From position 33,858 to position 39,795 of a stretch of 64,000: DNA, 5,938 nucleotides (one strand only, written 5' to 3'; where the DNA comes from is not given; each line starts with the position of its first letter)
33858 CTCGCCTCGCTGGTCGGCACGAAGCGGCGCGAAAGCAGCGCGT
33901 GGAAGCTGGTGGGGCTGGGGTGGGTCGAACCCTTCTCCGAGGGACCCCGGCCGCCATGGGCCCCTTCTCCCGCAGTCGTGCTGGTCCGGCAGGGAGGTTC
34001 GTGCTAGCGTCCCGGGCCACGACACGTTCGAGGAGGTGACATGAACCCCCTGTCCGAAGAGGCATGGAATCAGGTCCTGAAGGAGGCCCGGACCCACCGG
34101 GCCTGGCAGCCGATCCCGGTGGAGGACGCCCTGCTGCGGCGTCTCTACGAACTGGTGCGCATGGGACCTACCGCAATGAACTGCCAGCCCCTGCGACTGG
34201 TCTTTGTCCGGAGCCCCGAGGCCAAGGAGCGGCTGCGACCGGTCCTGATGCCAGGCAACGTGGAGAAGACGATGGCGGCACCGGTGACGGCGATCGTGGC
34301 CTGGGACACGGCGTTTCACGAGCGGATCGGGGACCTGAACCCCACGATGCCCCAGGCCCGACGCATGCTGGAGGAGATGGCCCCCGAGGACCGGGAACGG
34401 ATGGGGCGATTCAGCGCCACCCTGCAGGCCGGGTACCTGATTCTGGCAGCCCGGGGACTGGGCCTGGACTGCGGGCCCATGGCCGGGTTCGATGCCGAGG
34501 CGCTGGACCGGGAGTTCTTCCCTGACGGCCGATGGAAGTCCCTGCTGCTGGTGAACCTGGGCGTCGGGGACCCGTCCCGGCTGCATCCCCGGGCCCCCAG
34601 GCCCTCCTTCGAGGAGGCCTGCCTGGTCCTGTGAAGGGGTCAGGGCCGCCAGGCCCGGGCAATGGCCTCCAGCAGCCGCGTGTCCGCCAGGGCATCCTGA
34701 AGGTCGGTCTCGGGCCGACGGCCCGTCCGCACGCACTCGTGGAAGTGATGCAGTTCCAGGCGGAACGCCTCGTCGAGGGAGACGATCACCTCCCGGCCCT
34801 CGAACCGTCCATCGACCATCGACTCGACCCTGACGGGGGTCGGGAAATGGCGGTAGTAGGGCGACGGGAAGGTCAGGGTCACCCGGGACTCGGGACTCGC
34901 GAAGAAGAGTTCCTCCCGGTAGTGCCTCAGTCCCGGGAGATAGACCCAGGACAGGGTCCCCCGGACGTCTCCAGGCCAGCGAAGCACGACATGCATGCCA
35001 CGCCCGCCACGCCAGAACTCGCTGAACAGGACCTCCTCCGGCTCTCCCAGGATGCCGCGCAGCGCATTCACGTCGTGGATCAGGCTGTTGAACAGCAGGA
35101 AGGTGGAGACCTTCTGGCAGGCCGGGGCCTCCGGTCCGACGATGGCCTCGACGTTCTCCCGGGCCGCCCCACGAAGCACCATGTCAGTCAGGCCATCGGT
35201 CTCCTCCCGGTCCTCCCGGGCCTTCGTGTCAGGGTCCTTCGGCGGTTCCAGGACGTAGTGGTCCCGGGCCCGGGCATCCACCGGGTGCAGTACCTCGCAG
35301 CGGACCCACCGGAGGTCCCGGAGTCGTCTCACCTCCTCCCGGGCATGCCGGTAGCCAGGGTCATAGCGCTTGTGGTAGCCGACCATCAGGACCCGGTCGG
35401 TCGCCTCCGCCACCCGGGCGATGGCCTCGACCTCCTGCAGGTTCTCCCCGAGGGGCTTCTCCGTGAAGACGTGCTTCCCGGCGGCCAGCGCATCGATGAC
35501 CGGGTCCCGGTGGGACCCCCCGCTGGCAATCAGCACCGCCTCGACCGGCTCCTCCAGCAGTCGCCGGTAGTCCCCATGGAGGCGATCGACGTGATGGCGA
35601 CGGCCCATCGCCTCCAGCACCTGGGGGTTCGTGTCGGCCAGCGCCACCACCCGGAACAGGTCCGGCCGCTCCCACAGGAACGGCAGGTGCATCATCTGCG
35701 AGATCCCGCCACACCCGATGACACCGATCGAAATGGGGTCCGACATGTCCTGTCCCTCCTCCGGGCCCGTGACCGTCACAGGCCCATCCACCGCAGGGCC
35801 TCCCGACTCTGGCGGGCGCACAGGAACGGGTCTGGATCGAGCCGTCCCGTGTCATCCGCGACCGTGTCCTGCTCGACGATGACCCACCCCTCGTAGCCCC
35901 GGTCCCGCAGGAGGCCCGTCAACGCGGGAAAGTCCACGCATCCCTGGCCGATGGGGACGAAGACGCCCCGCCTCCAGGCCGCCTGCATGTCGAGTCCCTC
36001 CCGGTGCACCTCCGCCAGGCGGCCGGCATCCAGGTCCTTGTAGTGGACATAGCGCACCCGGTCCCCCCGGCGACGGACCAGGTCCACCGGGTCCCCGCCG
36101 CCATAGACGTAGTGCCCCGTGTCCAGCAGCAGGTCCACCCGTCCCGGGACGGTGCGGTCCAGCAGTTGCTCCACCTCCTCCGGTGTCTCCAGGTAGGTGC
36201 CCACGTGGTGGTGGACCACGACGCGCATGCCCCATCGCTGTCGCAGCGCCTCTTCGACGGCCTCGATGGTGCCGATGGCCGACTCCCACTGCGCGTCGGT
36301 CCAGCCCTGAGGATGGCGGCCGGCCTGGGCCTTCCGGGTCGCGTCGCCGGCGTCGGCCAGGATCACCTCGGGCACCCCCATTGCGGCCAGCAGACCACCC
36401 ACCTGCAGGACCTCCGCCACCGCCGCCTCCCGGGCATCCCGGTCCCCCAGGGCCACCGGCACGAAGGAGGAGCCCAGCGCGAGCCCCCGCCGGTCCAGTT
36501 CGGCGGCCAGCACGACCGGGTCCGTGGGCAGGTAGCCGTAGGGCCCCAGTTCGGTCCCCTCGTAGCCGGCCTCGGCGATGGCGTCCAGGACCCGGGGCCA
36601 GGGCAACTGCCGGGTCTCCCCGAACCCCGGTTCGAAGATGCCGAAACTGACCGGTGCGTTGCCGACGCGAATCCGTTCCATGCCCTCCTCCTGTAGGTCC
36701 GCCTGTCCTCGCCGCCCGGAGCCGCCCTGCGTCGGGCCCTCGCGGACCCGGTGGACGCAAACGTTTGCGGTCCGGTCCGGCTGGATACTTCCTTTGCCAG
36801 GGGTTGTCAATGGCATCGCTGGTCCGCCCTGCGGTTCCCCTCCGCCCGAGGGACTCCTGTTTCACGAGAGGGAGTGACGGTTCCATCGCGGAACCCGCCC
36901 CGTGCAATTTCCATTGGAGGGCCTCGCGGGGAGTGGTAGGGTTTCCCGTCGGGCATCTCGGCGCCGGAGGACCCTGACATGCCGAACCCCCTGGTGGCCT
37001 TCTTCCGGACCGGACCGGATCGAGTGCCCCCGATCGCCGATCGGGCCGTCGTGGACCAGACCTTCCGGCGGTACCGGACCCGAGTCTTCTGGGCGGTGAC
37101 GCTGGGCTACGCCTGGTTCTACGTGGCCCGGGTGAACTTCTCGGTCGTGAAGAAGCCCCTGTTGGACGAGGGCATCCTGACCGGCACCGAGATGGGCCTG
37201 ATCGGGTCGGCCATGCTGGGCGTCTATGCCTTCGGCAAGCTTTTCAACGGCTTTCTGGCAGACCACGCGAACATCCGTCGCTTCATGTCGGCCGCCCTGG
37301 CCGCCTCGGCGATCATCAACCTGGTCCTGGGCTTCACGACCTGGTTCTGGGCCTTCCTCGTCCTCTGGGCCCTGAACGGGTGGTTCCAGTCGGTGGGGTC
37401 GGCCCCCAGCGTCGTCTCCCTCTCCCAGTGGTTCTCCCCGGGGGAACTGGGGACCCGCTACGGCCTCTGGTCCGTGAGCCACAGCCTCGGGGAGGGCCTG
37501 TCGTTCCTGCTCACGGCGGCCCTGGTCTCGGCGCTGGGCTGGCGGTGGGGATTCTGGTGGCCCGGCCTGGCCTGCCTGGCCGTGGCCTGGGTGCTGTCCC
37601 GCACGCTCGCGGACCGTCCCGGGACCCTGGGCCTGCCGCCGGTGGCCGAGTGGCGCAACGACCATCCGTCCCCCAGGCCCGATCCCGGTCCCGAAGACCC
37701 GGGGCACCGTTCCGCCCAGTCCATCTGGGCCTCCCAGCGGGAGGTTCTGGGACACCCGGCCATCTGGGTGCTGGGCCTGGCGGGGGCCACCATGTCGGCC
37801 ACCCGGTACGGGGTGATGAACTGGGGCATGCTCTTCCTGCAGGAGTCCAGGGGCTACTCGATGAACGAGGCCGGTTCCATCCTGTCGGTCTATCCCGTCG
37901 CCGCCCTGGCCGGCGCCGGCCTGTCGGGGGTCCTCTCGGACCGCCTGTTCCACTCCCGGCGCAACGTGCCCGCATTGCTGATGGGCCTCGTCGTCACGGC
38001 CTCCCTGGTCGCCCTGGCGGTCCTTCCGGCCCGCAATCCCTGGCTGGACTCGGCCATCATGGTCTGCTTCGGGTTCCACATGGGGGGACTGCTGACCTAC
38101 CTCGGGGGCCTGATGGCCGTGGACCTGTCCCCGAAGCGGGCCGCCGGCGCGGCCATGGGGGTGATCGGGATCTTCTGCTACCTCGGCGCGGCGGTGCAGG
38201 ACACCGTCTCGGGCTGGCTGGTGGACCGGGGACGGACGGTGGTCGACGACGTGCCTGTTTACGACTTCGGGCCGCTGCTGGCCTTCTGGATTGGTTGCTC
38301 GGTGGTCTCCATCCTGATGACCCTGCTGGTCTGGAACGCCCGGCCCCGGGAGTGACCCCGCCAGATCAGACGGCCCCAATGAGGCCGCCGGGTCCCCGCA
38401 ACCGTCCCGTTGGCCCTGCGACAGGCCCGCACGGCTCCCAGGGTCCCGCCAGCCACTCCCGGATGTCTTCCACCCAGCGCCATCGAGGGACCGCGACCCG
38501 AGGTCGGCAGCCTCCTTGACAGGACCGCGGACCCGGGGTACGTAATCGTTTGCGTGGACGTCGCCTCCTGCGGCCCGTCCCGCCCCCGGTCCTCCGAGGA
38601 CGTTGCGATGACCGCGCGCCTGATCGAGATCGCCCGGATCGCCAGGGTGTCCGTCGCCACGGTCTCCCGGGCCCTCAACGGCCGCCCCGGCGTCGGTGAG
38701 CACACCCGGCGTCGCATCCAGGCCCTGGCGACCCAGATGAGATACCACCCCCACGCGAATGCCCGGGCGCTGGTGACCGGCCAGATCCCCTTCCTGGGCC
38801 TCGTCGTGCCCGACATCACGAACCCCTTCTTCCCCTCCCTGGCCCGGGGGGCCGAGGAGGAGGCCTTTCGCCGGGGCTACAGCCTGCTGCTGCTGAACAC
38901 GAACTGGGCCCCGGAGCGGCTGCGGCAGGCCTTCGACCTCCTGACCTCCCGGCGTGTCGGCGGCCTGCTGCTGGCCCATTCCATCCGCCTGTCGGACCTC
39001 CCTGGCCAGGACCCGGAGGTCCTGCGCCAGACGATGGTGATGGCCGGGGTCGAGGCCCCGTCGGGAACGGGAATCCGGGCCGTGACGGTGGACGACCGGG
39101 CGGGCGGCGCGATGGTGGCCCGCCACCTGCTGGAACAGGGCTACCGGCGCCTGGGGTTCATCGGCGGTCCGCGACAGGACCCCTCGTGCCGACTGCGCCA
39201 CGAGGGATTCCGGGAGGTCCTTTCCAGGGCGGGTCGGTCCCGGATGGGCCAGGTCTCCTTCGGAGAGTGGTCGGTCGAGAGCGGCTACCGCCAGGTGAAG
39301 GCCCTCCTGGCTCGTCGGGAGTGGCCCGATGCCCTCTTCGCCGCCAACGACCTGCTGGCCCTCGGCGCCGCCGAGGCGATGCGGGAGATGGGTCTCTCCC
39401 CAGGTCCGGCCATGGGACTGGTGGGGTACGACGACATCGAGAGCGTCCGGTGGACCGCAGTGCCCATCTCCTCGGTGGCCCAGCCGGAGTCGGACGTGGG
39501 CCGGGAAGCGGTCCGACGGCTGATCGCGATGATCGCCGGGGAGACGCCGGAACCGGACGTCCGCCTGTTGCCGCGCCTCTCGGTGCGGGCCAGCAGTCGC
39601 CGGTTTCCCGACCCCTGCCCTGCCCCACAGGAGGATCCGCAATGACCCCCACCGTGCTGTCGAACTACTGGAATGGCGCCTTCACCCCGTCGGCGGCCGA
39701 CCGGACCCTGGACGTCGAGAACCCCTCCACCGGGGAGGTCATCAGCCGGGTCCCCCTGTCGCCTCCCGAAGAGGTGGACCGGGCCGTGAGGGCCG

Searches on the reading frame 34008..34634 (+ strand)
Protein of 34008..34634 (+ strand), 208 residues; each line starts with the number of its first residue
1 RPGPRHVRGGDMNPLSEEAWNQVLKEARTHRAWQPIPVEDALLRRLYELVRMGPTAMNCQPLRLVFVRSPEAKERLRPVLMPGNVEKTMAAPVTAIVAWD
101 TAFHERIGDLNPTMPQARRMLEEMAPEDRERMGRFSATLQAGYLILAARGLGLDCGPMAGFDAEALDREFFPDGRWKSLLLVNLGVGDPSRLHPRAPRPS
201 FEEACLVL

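Call 70: search_protein_families(library=pfam, proteins=[window:34008-34634:+], max_evalue=0.0001)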
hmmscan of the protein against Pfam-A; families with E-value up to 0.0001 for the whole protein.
window:34008-34634:+ (208 aa): 1 family
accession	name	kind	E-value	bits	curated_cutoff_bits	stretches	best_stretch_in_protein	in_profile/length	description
PF00881.29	Nitroreductase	-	9.8e-16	58.8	23.5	1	25-185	2-166/167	Nitroreductase family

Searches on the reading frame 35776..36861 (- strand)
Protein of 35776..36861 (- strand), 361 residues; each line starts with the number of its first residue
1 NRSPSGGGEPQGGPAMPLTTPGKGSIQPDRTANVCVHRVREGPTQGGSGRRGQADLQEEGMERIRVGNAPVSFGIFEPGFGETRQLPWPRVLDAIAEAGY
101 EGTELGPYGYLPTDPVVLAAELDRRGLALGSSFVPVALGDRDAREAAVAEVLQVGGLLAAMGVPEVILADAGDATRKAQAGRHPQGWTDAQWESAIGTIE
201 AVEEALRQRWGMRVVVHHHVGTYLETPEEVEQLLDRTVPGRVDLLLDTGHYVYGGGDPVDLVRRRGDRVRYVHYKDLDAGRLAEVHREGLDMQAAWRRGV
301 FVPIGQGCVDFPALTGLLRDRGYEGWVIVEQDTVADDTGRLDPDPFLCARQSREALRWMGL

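Call 70: search_protein_families(library=pfam, proteins=[window:35776-36861:-], max_evalue=0.0001)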
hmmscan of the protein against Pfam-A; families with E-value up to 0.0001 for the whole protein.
window:35776-36861:- (361 aa): 1 family
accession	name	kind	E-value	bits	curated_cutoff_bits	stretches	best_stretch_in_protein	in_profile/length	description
PF01261.30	AP_endonuc_2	-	2.2e-26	93.5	31.1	1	92-333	1-231/249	Xylose isomerase-like TIM barrel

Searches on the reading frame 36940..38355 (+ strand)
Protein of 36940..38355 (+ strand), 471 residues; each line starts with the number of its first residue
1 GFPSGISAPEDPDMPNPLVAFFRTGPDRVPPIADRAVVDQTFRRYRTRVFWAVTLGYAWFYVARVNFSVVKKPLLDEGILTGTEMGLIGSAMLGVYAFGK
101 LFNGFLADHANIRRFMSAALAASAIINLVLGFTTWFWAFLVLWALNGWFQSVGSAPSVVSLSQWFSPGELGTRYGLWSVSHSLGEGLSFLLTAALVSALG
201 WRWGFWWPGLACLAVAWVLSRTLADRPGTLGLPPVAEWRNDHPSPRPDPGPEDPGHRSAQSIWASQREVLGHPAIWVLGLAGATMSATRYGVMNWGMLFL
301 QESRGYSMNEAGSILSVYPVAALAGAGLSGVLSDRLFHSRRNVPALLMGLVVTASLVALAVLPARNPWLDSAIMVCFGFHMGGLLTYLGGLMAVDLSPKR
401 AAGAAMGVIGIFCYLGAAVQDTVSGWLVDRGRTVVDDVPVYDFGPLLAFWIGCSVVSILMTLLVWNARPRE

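Call 70: search_protein_families(library=pfam, proteins=[window:36940-38355:+], max_evalue=0.0001)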
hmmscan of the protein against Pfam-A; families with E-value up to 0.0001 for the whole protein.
window:36940-38355:+ (471 aa): 1 family
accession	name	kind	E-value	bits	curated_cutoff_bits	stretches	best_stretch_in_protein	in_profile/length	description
PF07690.21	MFS_1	-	3.9e-46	158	33.4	1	55-419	3-345/347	Major Facilitator Superfamily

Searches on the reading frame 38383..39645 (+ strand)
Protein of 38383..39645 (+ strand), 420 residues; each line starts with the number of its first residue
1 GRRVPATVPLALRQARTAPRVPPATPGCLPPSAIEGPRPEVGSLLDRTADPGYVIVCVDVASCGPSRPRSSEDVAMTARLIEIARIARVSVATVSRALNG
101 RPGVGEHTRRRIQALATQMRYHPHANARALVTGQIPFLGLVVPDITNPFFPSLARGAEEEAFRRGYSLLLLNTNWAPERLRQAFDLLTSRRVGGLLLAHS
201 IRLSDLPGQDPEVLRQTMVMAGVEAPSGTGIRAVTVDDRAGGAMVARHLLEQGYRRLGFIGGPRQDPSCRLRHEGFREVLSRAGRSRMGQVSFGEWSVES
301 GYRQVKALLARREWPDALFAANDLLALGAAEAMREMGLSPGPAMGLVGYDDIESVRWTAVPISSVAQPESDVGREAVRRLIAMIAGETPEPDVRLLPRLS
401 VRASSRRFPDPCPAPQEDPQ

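Call 70: search_protein_families(library=pfam, proteins=[window:38383-39645:+], max_evalue=0.0001)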
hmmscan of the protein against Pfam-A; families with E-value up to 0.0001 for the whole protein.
window:38383-39645:+ (420 aa): 4 families
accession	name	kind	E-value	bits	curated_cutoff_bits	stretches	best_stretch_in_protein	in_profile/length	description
PF13377.12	Peripla_BP_3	-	1.2e-28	100.7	26.5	1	246-405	1-167/167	Periplasmic binding protein-like domain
PF00532.27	Peripla_BP_1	-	5.6e-25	88.8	22.2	1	138-397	4-274/281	Periplasmic binding proteins and sugar binding domain of LacI family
PF13407.12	Peripla_BP_4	-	1.4e-16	61.3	35.1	1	139-387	2-257/258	Periplasmic binding protein domain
PF00356.27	LacI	-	3.8e-12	46.2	27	1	81-123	3-45/46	Bacterial regulatory proteins, lacI family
